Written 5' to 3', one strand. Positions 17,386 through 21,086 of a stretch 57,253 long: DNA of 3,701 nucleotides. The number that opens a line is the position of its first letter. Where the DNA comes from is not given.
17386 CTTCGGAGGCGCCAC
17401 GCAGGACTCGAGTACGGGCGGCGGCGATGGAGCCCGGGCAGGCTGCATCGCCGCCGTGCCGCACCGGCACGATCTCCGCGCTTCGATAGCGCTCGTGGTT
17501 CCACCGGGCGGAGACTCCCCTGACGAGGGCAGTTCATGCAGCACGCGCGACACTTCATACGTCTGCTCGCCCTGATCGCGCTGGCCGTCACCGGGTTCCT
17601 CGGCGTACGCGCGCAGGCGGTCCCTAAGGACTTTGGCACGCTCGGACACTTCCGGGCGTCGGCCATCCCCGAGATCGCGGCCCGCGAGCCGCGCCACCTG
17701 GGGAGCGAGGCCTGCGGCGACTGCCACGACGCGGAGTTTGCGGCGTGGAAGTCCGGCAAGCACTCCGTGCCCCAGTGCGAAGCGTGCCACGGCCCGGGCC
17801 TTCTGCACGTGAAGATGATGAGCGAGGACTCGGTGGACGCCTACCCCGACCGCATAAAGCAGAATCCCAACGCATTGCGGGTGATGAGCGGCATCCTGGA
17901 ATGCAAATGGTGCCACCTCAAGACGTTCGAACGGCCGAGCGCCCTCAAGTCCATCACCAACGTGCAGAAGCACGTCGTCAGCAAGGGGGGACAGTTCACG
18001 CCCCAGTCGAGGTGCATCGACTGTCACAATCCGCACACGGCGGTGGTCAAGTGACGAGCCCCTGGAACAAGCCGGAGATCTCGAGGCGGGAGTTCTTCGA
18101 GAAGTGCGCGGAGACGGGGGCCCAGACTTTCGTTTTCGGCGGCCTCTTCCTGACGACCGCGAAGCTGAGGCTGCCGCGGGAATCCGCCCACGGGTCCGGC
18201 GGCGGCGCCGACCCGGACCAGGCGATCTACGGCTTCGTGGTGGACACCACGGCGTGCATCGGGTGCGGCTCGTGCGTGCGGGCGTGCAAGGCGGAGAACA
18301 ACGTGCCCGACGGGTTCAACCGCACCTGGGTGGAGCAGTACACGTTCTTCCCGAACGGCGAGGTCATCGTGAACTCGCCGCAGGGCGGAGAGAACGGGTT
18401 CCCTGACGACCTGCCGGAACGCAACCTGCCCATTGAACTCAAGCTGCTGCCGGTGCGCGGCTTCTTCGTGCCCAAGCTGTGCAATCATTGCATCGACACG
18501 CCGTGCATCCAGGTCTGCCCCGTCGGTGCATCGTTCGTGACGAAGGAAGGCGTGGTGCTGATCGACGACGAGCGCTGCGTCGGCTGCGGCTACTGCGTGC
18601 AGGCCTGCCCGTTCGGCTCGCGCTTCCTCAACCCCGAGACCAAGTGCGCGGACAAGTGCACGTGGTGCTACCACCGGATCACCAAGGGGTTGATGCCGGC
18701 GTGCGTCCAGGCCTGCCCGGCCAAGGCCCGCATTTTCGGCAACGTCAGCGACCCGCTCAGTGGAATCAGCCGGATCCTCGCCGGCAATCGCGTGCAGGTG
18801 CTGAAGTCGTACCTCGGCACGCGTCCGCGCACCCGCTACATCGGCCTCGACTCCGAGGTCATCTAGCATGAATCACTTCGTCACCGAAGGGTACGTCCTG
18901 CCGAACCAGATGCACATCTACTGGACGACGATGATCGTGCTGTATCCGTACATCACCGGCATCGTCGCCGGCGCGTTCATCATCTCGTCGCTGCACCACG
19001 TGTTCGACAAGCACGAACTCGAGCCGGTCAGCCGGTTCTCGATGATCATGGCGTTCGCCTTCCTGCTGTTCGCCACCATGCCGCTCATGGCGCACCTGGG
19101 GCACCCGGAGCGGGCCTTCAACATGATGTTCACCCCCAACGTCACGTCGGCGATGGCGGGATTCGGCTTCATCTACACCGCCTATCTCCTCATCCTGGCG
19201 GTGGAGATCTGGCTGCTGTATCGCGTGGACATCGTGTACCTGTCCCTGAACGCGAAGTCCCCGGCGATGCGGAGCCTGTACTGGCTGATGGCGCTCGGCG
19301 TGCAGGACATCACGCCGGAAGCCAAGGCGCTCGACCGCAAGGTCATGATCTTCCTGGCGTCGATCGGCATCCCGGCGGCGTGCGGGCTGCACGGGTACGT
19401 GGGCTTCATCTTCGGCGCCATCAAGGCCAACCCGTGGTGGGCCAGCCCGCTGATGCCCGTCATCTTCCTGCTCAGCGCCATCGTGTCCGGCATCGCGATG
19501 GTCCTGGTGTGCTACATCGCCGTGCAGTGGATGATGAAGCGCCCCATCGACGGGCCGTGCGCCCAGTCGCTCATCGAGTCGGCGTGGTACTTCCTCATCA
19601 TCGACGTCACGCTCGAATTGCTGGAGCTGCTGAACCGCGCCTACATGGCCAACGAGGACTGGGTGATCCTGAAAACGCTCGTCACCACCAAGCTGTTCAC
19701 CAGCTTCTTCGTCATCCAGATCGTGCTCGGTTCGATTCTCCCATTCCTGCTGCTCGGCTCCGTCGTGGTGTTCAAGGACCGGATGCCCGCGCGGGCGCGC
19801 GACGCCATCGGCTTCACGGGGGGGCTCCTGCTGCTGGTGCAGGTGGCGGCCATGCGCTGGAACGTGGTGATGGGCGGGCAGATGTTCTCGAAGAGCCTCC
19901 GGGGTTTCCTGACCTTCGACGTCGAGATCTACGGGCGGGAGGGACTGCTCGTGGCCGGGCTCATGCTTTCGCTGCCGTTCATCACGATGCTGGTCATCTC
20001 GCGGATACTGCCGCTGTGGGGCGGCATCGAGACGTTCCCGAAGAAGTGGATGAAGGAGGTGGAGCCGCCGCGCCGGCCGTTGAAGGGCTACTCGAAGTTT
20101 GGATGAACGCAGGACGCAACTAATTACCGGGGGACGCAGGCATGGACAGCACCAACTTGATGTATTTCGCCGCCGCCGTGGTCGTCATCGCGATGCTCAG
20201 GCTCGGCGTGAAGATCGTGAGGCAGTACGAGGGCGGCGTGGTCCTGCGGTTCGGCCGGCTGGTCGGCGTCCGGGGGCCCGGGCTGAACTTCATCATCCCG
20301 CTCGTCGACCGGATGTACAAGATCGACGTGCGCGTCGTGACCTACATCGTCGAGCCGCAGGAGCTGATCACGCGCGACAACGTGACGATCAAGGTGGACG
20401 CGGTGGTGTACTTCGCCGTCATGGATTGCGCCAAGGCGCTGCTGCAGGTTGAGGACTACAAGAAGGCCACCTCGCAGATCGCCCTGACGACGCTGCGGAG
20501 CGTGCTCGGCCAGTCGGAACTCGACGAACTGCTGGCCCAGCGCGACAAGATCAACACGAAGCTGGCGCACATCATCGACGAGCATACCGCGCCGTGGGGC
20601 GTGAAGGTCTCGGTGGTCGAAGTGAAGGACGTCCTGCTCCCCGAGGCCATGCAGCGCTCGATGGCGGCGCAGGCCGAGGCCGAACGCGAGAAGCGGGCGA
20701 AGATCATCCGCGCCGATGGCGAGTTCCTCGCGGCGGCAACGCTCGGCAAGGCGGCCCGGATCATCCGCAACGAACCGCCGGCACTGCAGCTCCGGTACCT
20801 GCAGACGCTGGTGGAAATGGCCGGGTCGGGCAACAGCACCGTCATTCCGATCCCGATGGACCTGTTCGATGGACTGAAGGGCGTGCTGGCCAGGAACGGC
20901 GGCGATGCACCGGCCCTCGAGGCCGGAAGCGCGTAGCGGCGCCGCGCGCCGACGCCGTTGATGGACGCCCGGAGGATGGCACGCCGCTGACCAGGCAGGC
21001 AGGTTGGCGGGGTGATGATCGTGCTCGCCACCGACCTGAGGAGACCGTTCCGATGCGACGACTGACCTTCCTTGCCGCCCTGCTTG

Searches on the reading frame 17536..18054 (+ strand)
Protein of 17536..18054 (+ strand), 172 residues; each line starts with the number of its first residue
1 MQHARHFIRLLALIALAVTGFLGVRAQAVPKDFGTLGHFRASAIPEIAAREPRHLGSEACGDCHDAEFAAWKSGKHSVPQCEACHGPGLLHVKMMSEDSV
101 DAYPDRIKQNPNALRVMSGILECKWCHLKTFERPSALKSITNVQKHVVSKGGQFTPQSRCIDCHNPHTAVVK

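Call 10: search_protein_families(library=pfam, proteins=[window:17536-18054:+], max_evalue=0.001)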
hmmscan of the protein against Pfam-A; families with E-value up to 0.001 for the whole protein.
window:17536-18054:+ (172 aa): 4 families
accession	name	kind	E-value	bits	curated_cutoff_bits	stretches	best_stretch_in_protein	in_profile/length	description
PF14522.11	Cytochrome_C7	-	1.3e-08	34.9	24.8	1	119-169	12-53/67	Cytochrome c7 and related cytochrome c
PF22113.1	Mtrc-MtrF_II-IV_dom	-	3.4e-07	30.4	30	1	57-165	6-128/176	Outer membrane cytochrome MtrC/MtrF-like, domains II/IV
PF14537.11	Cytochrom_c3_2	-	7.1e-07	30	25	1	56-128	4-65/79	Cytochrome c3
PF09699.15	Paired_CXXCH_1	-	7.3e-05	22.8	20.6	0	159-170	8-19/41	Doubled CXXCH motif (Paired_CXXCH_1)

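Call 27: search_solved_structures(query=window:17536-18054:+, max_evalue=0.1)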
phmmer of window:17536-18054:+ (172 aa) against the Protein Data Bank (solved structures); distinct sequences matched with E-value up to 0.1: 3.
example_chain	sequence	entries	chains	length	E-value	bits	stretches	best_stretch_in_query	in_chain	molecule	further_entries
4rkm_A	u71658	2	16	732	0.00073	22.4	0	53-78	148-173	MccA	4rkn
3oue_A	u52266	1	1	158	0.015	18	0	38-76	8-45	Cytochrome c family protein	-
5ze8_A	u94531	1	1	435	0.069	15.9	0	49-80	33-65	cytochrome c552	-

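Call 33: search_protein_families(library=ncbifam, proteins=[window:17536-18054:+], max_evalue=0.001)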
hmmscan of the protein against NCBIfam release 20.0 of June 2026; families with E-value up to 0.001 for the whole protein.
window:17536-18054:+ (172 aa): 4 families
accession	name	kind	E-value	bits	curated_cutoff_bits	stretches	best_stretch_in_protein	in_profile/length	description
NF041028.1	decahem_GSU2203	exception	1.7e-06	27.5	325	1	44-167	25-135/317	GSU2203 family decaheme c-type cytochrome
NF041198.1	UshA_like_PCGU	equivalog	1e-05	24.4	275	0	50-77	401-428/519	UshA-like (seleno)protein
TIGR03508.1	decahem_SO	subfamily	6.6e-05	22.5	192.2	0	56-138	1-87/258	DmsE family decaheme c-type cytochrome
TIGR01905.1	paired_CXXCH_1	subfamily_domain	0.00096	19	25.2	0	157-170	6-19/41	doubled CXXCH domain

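Call 37: find_related_loci(query=window:17536-18051:+, collection=metagenome_contigs, flank=10000)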
Query window:17536-18051:+ (172 aa) in metagenome_contigs; peptide patterns used: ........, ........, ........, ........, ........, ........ (x = any residue, [..] = any of these).
559 stretches matched a pattern; 211 encode a relative of the query (tblastn E <= 1e-3); the best 80 are kept; 80 distinct loci.
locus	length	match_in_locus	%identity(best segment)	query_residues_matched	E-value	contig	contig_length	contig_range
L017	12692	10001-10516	91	1-172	2e-109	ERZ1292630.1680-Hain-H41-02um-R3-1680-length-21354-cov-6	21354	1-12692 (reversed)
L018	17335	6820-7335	91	1-172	2e-109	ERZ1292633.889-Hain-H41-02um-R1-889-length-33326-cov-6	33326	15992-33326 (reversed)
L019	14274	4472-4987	81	1-172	2e-99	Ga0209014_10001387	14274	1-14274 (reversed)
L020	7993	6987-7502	81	1-172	9e-94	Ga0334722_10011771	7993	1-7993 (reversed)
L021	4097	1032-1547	71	1-172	1e-84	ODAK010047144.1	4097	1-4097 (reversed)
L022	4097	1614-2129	75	1-172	6e-83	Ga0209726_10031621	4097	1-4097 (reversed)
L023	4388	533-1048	75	1-172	6e-83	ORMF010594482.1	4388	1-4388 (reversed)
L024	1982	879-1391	71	1-171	6e-86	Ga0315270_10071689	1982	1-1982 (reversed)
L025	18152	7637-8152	66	1-172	2e-78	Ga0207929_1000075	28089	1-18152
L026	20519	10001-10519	64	1-172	4e-76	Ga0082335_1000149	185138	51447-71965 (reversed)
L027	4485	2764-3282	64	1-172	2e-75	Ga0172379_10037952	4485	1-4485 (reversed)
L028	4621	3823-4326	69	5-172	1e-74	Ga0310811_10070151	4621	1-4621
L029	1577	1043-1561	62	1-172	2e-77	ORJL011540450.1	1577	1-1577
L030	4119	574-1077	70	5-172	4e-73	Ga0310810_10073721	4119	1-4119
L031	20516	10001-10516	66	1-172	3e-72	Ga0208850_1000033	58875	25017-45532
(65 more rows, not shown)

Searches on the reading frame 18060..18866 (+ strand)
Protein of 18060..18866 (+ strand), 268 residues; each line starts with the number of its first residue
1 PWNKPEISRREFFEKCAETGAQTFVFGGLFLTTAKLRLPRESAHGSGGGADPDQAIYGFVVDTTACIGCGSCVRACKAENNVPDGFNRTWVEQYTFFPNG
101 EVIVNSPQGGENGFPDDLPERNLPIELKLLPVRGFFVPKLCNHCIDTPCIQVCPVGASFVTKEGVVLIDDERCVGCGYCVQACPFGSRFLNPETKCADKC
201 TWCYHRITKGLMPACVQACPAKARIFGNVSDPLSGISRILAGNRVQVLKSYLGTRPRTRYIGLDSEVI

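Call 10: search_protein_families(library=pfam, proteins=[window:18060-18866:+], max_evalue=0.001)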
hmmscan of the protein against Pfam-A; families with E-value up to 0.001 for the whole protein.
window:18060-18866:+ (268 aa): 11 families
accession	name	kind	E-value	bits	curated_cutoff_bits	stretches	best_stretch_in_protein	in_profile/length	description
PF13247.11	Fer4_11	-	5.8e-24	84.6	26.2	1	134-228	3-99/100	4Fe-4S dicluster domain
PF12797.12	Fer4_2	-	2.9e-15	55.5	24.5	2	165-185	2-22/22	4Fe-4S binding domain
PF00037.32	Fer4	-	2.9e-13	49.5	21.1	2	167-186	2-21/24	4Fe-4S binding domain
PF13237.11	Fer4_10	-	2.6e-12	46.9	25.5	2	137-184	5-53/53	4Fe-4S dicluster domain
PF12837.12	Fer4_6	-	8.2e-12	44.9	25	2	165-186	1-22/24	4Fe-4S binding domain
PF12838.12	Fer4_7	-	2.6e-11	44.2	27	2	141-186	2-51/52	4Fe-4S dicluster domain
PF13187.11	Fer4_9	-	2.9e-10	40.4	27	2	65-157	1-51/52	4Fe-4S dicluster domain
PF25160.1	LdpA_Fe-S-bd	-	2.5e-09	37.2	27.6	1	146-186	6-41/49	LdpA Fe-S cluster-binding domain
PF12798.12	Fer4_3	-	4.7e-07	30.6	27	0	173-186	1-14/15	4Fe-4S binding domain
PF13459.11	Fer4_15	-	1.3e-05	26.2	22.4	0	60-89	2-32/66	4Fe-4S single cluster domain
PF14697.11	Fer4_21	-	7.8e-05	23.2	35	0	143-185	7-53/59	4Fe-4S dicluster domain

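Call 33: search_protein_families(library=ncbifam, proteins=[window:18060-18866:+], max_evalue=0.001)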
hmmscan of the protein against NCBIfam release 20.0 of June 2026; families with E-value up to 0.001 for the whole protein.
window:18060-18866:+ (268 aa): 52 families (the best 25 are shown)
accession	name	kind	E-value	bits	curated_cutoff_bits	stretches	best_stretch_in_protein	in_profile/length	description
NF011569.0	PRK14993.1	equivalog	2.6e-59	200.6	416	2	135-265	94-226/244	tetrathionate reductase subunit TtrB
TIGR03149.1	cyt_nit_nrfC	equivalog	2.9e-49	167.5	377.6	2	136-258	89-213/225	cytochrome c nitrite reductase Fe-S protein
NF045797.1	DsrO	equivalog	3e-49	167.6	200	2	137-261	99-234/235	sulfate reduction electron transfer complex DsrMKJOP subunit DsrO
NF041715.1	arsenate_red_ArrB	equivalog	1.3e-43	149.3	450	3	195-261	159-225/233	arsenate respiratory reductase iron-sulfur subunit ArrB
TIGR02951.1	DMSO_dmsB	equivalog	7.7e-33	113.8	214.1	2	137-230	60-154/161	DMSO/selenate family reductase complex B subunit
TIGR03478.1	DMSO_red_II_bet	subfamily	9e-33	113.5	480.7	1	135-261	125-253/321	DMSO reductase family type II enzyme, iron-sulfur subunit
NF008134.0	PRK10882.1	equivalog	2.8e-27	95.6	263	1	50-242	32-221/329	hydrogenase 2 operon protein HybA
NF042979.1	EthbenzDh_ebdB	equivalog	3.8e-27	95.1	740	1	135-261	147-275/354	ethylbenzene dehydrogenase subunit beta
NF045715.1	sulf_resp_HmcB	equivalog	2.5e-26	92.5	420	1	136-233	102-202/307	sulfate respiration complex iron-sulfur protein HmcB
TIGR01582.1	FDH-beta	equivalog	1.2e-24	86.9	334.7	1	140-231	92-184/283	formate dehydrogenase subunit beta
NF038355.1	FDH3_beta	equivalog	1e-23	84.3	240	2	141-204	54-122/180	formate dehydrogenase FDH3 subunit beta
NF041782.1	mnquin_red_QrcC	equivalog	1.1e-23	84.2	400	3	136-191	60-119/239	menaquinone reductase iron-sulfur cluster-binding subunit QrcC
TIGR01660.1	narH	equivalog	1.1e-21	76.8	524.05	1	136-228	178-271/492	nitrate reductase subunit beta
NF007382.0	PRK09898.1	equivalog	1.4e-15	57.4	213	1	137-220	119-194/208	ferredoxin-like protein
NF007658.0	PRK10330.1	equivalog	1.1e-14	54.4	260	1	139-187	56-103/181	electron transport protein HydN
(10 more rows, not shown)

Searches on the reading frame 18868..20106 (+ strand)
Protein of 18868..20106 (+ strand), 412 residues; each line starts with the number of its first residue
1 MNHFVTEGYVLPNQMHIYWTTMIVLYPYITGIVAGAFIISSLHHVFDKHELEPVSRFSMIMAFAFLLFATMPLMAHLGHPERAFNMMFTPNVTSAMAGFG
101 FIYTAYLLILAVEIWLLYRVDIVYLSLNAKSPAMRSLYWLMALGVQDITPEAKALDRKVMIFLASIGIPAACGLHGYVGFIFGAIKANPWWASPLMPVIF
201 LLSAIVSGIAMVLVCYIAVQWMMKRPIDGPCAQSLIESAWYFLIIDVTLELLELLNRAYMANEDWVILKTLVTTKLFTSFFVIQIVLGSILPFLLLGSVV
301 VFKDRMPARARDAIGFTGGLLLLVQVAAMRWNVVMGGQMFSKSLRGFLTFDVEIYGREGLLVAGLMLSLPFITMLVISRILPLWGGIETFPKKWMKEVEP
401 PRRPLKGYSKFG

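Call 10: search_protein_families(library=pfam, proteins=[window:18868-20106:+], max_evalue=0.001)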
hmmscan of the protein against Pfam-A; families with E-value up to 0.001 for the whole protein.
window:18868-20106:+ (412 aa): 1 family
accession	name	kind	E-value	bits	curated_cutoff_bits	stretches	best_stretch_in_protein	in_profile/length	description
PF03916.19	NrfD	-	1.8e-37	130.1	25.8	1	14-340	6-311/313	Polysulphide reductase, NrfD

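Call 33: search_protein_families(library=ncbifam, proteins=[window:18868-20106:+], max_evalue=0.001)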
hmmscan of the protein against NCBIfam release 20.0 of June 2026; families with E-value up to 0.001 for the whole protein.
window:18868-20106:+ (412 aa): 5 families
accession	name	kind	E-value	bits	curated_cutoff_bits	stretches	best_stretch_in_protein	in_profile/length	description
TIGR03148.1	cyt_nit_nrfD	equivalog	1.2e-13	51.1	347.6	1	17-339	8-313/316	cytochrome c nitrite reductase subunit NrfD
NF045798.1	DsrP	equivalog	2e-12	47.2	350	2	157-272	147-260/346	sulfate reduction electron transfer complex DsrMKJOP subunit DsrP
NF008133.1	PRK10881.1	equivalog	4e-07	29.8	450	1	30-342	62-339/377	Ni/Fe-hydrogenase cytochrome b subunit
NF041784.1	mnquin_red_QrcD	equivalog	8.9e-06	25.2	570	1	29-384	65-401/408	menaquinone reductase integral membrane subunit QrcD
NF045714.1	sulf_resp_HmcC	equivalog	0.00043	19.7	550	0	32-216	53-215/376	sulfate respiration complex protein HmcC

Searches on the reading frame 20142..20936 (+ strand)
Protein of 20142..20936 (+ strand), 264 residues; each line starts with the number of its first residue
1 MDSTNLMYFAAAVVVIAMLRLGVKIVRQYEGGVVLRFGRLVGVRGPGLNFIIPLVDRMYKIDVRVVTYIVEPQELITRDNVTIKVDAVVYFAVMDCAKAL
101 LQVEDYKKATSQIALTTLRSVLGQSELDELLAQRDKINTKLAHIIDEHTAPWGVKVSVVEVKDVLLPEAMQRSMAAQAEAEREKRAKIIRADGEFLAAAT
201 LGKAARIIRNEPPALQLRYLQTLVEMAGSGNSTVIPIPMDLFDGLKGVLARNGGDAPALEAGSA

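Call 10: search_protein_families(library=pfam, proteins=[window:20142-20936:+], max_evalue=0.001)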
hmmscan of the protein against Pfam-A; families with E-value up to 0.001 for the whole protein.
window:20142-20936:+ (264 aa): 1 family
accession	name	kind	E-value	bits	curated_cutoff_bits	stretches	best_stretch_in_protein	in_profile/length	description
PF01145.31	Band_7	-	2.6e-41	142.1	23.6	1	24-194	1-175/176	SPFH domain / Band 7 family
